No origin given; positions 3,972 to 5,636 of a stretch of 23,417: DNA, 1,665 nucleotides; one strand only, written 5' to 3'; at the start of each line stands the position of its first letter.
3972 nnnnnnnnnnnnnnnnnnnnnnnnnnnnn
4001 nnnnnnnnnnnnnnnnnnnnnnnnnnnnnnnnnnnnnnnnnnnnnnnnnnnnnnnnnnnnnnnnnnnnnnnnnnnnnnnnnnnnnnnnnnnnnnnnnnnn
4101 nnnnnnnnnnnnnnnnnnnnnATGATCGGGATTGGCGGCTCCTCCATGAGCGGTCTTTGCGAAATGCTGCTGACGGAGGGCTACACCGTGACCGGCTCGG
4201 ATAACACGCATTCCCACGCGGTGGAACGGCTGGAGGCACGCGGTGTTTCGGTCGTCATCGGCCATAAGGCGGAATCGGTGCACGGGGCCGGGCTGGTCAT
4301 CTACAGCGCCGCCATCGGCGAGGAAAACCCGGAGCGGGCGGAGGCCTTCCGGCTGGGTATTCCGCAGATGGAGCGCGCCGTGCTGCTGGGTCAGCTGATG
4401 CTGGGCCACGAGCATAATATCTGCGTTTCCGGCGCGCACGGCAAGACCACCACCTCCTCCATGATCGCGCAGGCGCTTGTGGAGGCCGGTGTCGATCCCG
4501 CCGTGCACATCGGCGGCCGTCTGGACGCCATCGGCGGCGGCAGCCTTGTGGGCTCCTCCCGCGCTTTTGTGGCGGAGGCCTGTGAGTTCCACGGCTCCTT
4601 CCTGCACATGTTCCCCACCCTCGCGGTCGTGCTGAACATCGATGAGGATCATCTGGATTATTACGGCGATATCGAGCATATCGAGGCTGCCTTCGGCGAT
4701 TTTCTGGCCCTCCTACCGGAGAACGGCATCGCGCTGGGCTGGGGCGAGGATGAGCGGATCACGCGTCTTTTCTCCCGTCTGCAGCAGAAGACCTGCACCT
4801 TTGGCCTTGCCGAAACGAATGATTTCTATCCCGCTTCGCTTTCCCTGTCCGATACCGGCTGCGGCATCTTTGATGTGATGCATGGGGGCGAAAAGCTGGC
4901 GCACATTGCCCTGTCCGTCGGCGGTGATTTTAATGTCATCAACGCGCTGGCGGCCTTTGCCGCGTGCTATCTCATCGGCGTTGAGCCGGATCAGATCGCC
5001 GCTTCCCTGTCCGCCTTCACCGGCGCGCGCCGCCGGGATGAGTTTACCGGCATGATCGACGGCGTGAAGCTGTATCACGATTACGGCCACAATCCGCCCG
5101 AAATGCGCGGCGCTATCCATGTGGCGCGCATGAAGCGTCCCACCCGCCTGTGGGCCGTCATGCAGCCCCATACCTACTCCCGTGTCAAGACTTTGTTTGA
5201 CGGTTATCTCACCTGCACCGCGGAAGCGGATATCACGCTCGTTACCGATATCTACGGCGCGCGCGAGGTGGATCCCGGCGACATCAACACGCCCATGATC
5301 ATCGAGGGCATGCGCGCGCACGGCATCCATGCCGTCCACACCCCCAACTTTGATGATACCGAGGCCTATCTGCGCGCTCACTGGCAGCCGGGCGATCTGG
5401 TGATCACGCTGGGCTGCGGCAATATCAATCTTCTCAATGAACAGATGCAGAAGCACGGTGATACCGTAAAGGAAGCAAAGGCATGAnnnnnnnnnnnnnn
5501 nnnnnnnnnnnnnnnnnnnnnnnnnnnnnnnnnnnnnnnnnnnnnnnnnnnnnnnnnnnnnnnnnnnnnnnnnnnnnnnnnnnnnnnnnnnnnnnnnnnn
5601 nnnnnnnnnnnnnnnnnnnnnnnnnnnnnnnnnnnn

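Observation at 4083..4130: The essential cell-wall gene murC needs read-through of TAG 4110-4112 to have a normal N-terminus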

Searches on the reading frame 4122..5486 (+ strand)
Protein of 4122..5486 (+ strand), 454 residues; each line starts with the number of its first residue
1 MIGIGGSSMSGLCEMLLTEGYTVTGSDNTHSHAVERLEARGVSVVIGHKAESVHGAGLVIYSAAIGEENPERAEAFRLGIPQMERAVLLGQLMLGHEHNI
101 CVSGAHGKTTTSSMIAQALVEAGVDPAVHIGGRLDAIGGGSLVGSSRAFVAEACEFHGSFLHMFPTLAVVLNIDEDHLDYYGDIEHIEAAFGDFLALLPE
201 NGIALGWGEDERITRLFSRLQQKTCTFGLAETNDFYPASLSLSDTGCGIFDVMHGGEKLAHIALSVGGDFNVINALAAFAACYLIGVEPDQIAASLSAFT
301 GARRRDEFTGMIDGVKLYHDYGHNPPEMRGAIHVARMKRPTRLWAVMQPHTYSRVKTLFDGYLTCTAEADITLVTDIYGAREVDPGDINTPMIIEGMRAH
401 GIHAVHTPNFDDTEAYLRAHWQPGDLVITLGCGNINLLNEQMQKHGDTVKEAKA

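Call 7: search_protein_families(library=pfam, proteins=[window:4122-5486:+])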
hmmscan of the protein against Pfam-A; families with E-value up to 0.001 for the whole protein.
window:4122-5486:+ (454 aa): 3 families
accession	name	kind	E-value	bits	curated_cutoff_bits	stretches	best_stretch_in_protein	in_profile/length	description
PF08245.18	Mur_ligase_M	-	9.8e-25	88.1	24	1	102-282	1-200/200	Mur ligase middle domain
PF01225.30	Mur_ligase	-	2.5e-21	76.3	21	1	1-95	4-93/95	Mur ligase family, catalytic domain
PF02875.26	Mur_ligase_C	-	2.1e-11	45.2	28.4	1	304-433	1-127/127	Mur ligase, glutamate ligase domain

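Call 9: find_homologous_proteins(query=window:4122-5486:+)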
Query window:4122-5486:+ (454 aa): 7418 proteins with E <= 0.001 among 8000 candidates; the best 120 are listed.
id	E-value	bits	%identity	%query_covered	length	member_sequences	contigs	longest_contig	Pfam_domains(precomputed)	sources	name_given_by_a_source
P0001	0.0e+0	1020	99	100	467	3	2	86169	PF02875.27,PF08245.19,PF01225.31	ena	-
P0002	4.1e-236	802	78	99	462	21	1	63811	PF02875.27,PF08245.19,PF01225.31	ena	-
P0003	1.7e-220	751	73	99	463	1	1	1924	PF02875.27,PF08245.19,PF01225.31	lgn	-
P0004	3.1e-220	750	72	99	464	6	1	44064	PF02875.27,PF08245.19,PF01225.31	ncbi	-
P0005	3.8e-220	750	74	99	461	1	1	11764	PF02875.27,PF08245.19,PF01225.31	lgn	-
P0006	2.8e-219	747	72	99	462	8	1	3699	PF02875.27,PF08245.19,PF01225.31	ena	-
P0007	1.0e-218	745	72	99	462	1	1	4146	PF02875.27,PF08245.19,PF01225.31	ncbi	-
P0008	1.5e-218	744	72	99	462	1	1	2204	PF02875.27,PF08245.19,PF01225.31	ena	-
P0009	2.8e-218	744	72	99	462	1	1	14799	PF02875.27,PF08245.19,PF01225.31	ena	-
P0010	5.5e-218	743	72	99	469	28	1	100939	PF02875.27,PF08245.19,PF01225.31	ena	-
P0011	5.6e-218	743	71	99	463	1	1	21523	PF02875.27,PF08245.19,PF01225.31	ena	-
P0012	6.9e-218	742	72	99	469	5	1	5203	PF02875.27,PF08245.19,PF01225.31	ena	-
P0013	7.2e-218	742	72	99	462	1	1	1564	PF02875.27,PF08245.19,PF01225.31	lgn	-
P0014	9.6e-218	742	70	99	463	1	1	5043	PF02875.27,PF08245.19,PF01225.31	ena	-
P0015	1.2e-217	741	71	99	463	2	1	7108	PF02875.27,PF08245.19,PF01225.31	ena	-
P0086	1.2e-208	712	70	99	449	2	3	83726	PF02875.27,PF08245.19,PF01225.31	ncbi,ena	-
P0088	2.3e-208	711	69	99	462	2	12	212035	PF02875.27,PF08245.19,PF01225.31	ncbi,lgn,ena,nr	ncbi:MAG: UDP-N-acetylmuramate--L-alanine ligase [Clostridia bacterium]|nr:UDP-N-acetylmuramate--L-a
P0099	1.9e-204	698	68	99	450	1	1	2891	PF02875.27,PF08245.19,PF01225.31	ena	-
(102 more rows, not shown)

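Call 12: find_encoding_contigs(protein=P0001, flank=10000, max_places=6)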
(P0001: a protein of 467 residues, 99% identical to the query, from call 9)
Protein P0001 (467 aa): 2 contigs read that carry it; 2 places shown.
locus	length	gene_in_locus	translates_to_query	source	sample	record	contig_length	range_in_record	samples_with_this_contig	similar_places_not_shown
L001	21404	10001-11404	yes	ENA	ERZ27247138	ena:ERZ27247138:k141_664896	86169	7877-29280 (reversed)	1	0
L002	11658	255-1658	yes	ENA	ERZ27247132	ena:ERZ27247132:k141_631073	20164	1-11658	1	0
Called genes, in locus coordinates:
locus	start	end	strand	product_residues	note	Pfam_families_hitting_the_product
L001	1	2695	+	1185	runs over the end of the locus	PF04997:RNA_pol_Rpb1_1, PF00623:RNA_pol_Rpb1_2, PF04983:RNA_pol_Rpb1_3, PF05000:RNA_pol_Rpb1_4, PF04998:RNA_pol_Rpb1_5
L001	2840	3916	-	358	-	PF00990:GGDEF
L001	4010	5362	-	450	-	PF05167:DUF711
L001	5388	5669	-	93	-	PF13740:ACT_6, PF01842:ACT (faint)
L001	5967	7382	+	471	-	PF04616:Glyco_hydro_43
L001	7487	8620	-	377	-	PF00248:Aldo_ket_red, PF13187:Fer4_9 (weak)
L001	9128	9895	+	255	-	PF00702:Hydrolase (faint), PF08282:Hydrolase_3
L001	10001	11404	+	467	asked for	PF01225:Mur_ligase, PF08245:Mur_ligase_M, PF02875:Mur_ligase_C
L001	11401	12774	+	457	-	-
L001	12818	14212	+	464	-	-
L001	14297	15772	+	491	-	-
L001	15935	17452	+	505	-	-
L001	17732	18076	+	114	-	PF01187:MIF (weak)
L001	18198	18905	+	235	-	PF00106:adh_short, PF08659:KR, PF13561:adh_short_C2, PF23441:SDR (weak)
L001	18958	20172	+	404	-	PF13793:Pribosyltran_N, PF00156:Pribosyltran, PF14572:Pribosyl_synth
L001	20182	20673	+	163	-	-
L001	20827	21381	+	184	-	-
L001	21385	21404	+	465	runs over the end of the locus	PF13927:Ig_3 (faint)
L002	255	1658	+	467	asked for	PF01225:Mur_ligase, PF08245:Mur_ligase_M, PF02875:Mur_ligase_C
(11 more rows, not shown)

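Call 16: find_encoding_contigs(protein=P0086, flank=3000, max_places=4)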
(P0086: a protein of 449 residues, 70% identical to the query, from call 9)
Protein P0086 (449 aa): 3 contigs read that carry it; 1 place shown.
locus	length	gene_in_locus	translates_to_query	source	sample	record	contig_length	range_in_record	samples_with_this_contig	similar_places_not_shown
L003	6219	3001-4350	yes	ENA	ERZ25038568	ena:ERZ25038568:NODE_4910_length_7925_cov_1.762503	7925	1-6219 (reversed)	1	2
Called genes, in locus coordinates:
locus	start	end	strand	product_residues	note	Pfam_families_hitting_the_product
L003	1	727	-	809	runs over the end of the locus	PF06165:GH94_b-supersand, PF17167:Glyco_hydro_94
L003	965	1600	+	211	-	PF07947:YhhN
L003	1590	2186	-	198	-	PF14014:DUF4230 (weak)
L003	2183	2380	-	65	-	-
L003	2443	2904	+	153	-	PF02870:Methyltransf_1N, PF01035:DNA_binding_1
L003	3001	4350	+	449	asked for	PF01225:Mur_ligase, PF08245:Mur_ligase_M, PF02875:Mur_ligase_C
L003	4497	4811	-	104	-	PF05016:ParE_toxin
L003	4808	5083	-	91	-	PF02604:PhdYeFM_antitox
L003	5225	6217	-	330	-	?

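Call 17: find_encoding_contigs(protein=P0099, flank=3000, max_places=4)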
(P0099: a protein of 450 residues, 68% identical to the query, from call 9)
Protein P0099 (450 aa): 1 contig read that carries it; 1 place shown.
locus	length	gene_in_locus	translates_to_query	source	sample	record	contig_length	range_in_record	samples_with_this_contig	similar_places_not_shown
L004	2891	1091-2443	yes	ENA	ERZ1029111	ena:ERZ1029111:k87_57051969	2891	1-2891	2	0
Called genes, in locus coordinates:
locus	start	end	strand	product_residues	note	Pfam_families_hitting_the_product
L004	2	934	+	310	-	?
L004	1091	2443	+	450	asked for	PF01225:Mur_ligase, PF08245:Mur_ligase_M, PF02875:Mur_ligase_C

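Call 20: find_encoding_contigs(protein=window:4122-5486:+, flank=10000, max_places=10)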
Protein window:4122-5486:+ (454 aa): no gene with exactly this product is on record in the collection.

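Call 21: list_cluster_members(proteins=[window:4122-5486:+, P0001])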
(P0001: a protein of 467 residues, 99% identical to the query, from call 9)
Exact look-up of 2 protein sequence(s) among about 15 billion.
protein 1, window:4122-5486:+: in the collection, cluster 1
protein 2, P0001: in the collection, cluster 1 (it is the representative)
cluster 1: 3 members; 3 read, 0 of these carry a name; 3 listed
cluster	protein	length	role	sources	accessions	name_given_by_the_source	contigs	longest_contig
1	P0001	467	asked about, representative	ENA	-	-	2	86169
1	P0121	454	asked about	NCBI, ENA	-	-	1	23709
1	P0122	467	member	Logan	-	-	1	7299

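Call 22: find_related_loci(query=window:4122-5486:+, collection=genome_contigs, flank=3000)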
Query window:4122-5486:+ (454 aa) in genome_contigs; peptide patterns used: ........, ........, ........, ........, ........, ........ (x = any residue, [..] = any of these).
528 stretches matched a pattern; 463 encode a relative of the query (tblastn E <= 1e-3); the best 80 are kept; 80 distinct loci.
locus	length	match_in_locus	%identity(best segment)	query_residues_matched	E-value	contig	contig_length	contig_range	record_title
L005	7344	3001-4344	68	1-448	0e+0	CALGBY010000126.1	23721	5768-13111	MAG TPA_asm: uncultured Clostridia bacterium isolate SRR6425755_bin.48_CONCOCT_v1.1_MAG genome assembly, contig: ERZ1767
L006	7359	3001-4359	66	1-453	0e+0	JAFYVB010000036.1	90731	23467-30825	MAG: Clostridia bacterium isolate RGIG7448 Water_buffalos_Colon-1__c782693, whole genome shotgun sequence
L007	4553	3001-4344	67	1-448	0e+0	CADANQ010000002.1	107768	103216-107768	MAG: uncultured Clostridiales bacterium isolate RUG13460 genome assembly, contig: RUG13460_asm_2, whole genome shotgun s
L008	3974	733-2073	65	1-448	0e+0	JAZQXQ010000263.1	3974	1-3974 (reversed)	MAG: Clostridia bacterium isolate T1900045161_TC20190155.MAGScoT_cleanbin_000071 SGB_5075_k141_650160, whole genome shot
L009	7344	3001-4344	66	1-448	0e+0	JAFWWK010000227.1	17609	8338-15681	MAG: Clostridia bacterium isolate RGIG6132 Sheep_Omasum.Co__c2752351, whole genome shotgun sequence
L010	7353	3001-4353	66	1-451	0e+0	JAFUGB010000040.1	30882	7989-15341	MAG: Clostridia bacterium isolate RGIG4462 Roe_deer_Omasum-5__c28504, whole genome shotgun sequence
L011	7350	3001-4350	67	1-450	0e+0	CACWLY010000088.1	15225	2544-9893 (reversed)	MAG: uncultured Clostridiales bacterium isolate RUG10700 genome assembly, contig: RUG10700_asm_88, whole genome shotgun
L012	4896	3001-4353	64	1-451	0e+0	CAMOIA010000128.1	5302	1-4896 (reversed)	MAG: uncultured Clostridia bacterium isolate SRR873605_bin.98_metaWRAP_v1.3_MAG genome assembly, contig: NODE_51855_leng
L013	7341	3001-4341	68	1-447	0e+0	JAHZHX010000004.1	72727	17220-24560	MAG: Clostridiales bacterium isolate HRGM_Genome_3369 HRGM_Genome_3369_4, whole genome shotgun sequence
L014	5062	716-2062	65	1-450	0e+0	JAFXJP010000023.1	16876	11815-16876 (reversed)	MAG: Clostridia bacterium isolate RGIG6474 Sheep_Rectum.Co__c1427958, whole genome shotgun sequence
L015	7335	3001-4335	60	1-445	7e-172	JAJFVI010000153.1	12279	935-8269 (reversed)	MAG: Eubacteriales bacterium isolate bin.69 k141_1026232, whole genome shotgun sequence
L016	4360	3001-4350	54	1-450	8e-162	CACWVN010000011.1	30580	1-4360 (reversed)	MAG: uncultured Clostridiales bacterium isolate RUG10947 genome assembly, contig: RUG10947_asm_11, whole genome shotgun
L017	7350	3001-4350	54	1-450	2e-159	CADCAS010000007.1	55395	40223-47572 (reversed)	MAG: uncultured Clostridiales bacterium isolate RUG14473 genome assembly, contig: RUG14473_asm_7, whole genome shotgun s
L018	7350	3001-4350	53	1-450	2e-159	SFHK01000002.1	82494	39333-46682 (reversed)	MAG: Clostridiales bacterium isolate W1P1.020 Contig33, whole genome shotgun sequence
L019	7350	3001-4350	54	1-450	4e-159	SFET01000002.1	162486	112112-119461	MAG: Clostridiales bacterium isolate W0P33.025 Contig6, whole genome shotgun sequence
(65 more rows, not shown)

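Call 32: find_encoding_contigs(protein=P0122, flank=6000, max_places=6)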
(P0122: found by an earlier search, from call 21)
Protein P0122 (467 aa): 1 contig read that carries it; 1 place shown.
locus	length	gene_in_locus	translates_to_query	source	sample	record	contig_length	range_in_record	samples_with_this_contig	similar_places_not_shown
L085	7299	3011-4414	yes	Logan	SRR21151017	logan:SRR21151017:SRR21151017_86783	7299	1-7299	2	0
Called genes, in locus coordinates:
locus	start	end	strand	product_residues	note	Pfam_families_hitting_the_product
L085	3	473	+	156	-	?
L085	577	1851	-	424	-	PF00248:Aldo_ket_red, PF13183:Fer4_8 (faint), PF13187:Fer4_9 (weak)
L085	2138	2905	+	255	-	PF00702:Hydrolase (faint), PF08282:Hydrolase_3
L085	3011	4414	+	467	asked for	PF01225:Mur_ligase, PF08245:Mur_ligase_M, PF02875:Mur_ligase_C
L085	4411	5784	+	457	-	-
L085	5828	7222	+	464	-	-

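Call 33: find_encoding_contigs(protein=P0002, flank=10000, max_places=3)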
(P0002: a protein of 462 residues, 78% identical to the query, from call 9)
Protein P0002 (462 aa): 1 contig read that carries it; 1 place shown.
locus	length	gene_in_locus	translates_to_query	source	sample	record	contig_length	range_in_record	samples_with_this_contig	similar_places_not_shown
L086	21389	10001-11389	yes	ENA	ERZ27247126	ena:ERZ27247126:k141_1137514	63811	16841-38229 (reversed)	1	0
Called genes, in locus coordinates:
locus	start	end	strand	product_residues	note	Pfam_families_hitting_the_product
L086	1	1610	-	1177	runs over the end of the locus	PF01011:PQQ (faint), PF13570:Beta-prop_ACSF4 (weak), PF13360:PQQ_2 (weak)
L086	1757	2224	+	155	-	PF01741:MscL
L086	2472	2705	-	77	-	-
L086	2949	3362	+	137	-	PF01250:Ribosomal_S6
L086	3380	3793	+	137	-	PF00436:SSB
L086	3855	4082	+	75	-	PF01084:Ribosomal_S18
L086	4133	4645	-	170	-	PF00583:Acetyltransf_1, PF13673:Acetyltransf_10 (weak), PF13508:Acetyltransf_7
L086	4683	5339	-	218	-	PF01909:NTP_transf_2 (weak), PF18765:Polbeta (weak)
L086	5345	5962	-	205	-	PF01694:Rhomboid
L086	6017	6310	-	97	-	PF06961:DUF1294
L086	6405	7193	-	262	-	PF24741:AlkZ-rel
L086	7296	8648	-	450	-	PF05167:DUF711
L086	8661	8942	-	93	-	PF13740:ACT_6, PF01842:ACT (weak)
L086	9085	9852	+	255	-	PF00702:Hydrolase (faint), PF05116:S6PP (faint), PF08282:Hydrolase_3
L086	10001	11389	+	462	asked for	PF01225:Mur_ligase, PF08245:Mur_ligase_M, PF02875:Mur_ligase_C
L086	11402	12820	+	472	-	-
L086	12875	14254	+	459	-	-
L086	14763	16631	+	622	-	PF00664:ABC_membrane, PF00005:ABC_tran, PF02463:SMC_N (faint)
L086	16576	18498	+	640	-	PF00664:ABC_membrane, PF00005:ABC_tran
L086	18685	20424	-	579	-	PF01471:PG_binding_1, PF08823:PG_binding_2 (faint), PF01471:PG_binding_1, PF03734:YkuD, PF01471:PG_binding_1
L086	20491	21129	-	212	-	PF04138:GtrA_DPMS_TM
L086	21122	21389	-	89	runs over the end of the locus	-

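Call 45: search_protein_families(library=pfam, proteins=[L010:5865-7130:+, L005:1562-1957:+, L008:233-607:-, L009:645-998:-], max_evalue=0.01)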
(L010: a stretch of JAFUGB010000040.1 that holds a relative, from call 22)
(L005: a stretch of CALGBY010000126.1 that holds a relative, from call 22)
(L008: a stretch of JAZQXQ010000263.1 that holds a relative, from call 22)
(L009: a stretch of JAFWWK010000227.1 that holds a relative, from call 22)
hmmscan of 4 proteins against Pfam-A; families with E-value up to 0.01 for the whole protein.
L010:5865-7130:+ (421 aa): 0 families

L005:1562-1957:+ (131 aa): 0 families

L008:233-607:- (124 aa): 0 families

L009:645-998:- (117 aa): 0 families

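Call 46: find_encoding_contigs(protein=P0010, flank=10000, max_places=1)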
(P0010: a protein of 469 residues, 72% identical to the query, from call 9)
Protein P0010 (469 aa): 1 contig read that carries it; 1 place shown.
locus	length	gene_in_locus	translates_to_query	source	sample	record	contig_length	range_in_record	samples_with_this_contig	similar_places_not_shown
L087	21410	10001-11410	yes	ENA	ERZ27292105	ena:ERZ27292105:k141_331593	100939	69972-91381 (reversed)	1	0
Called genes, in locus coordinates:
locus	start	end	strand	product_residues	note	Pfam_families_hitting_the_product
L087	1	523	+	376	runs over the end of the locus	PF13393:tRNA-synt_His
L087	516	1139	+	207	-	PF01634:HisG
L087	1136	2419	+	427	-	PF00815:Histidinol_dh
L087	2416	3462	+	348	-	PF00155:Aminotran_1_2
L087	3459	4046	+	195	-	PF00475:IGPD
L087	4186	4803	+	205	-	PF00117:GATase, PF07685:GATase_3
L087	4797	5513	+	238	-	PF00977:His_biosynth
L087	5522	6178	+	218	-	-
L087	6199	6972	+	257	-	PF00977:His_biosynth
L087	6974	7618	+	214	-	PF01502:PRA-CH, PF01503:PRA-PH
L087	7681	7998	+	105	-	PF04221:RelB (weak)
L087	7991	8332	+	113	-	PF05016:ParE_toxin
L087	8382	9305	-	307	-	PF06325:PrmA, PF05175:MTS, PF01135:PCMT, PF02475:TRM5-TYW2_MTfase (weak), PF03602:Cons_hypoth95 (weak), PF13847:Methyltransf_31, PF08241:Methyltransf_11, PF13649:Methyltransf_25, +5 more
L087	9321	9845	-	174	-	PF13302:Acetyltransf_3, PF13420:Acetyltransf_4, PF00583:Acetyltransf_1, PF13508:Acetyltransf_7 (weak), PF13523:Acetyltransf_8 (weak)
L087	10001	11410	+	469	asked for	PF01225:Mur_ligase, PF08245:Mur_ligase_M, PF02875:Mur_ligase_C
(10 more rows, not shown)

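Call 47: find_encoding_contigs(protein=P0088, flank=10000, max_places=1)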
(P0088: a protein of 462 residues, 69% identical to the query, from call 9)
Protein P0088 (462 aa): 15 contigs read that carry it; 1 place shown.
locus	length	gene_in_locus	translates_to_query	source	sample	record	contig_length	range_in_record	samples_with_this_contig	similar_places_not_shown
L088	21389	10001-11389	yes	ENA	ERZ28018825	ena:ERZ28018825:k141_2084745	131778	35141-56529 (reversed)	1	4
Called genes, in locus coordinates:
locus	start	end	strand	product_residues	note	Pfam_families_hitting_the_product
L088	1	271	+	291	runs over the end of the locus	PF00701:DHDPS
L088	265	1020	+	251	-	PF01113:DapB_N, PF05173:DapB_C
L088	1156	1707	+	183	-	PF04542:Sigma70_r2, PF08281:Sigma70_r4_2, PF04545:Sigma70_r4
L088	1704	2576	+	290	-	PF14285:DUF4367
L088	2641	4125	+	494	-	-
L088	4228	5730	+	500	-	-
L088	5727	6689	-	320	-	PF02557:VanY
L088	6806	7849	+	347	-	PF01263:Aldose_epim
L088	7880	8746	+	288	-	PF00753:Lactamase_B, PF23023:Anti-Pycsar_Apyc1 (faint)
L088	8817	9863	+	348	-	PF09587:PGA_cap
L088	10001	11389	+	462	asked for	PF01225:Mur_ligase, PF08245:Mur_ligase_M, PF02875:Mur_ligase_C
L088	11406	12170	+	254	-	PF16227:DUF4886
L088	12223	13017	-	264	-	-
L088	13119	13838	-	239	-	PF01182:Glucosamine_iso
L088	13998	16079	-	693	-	-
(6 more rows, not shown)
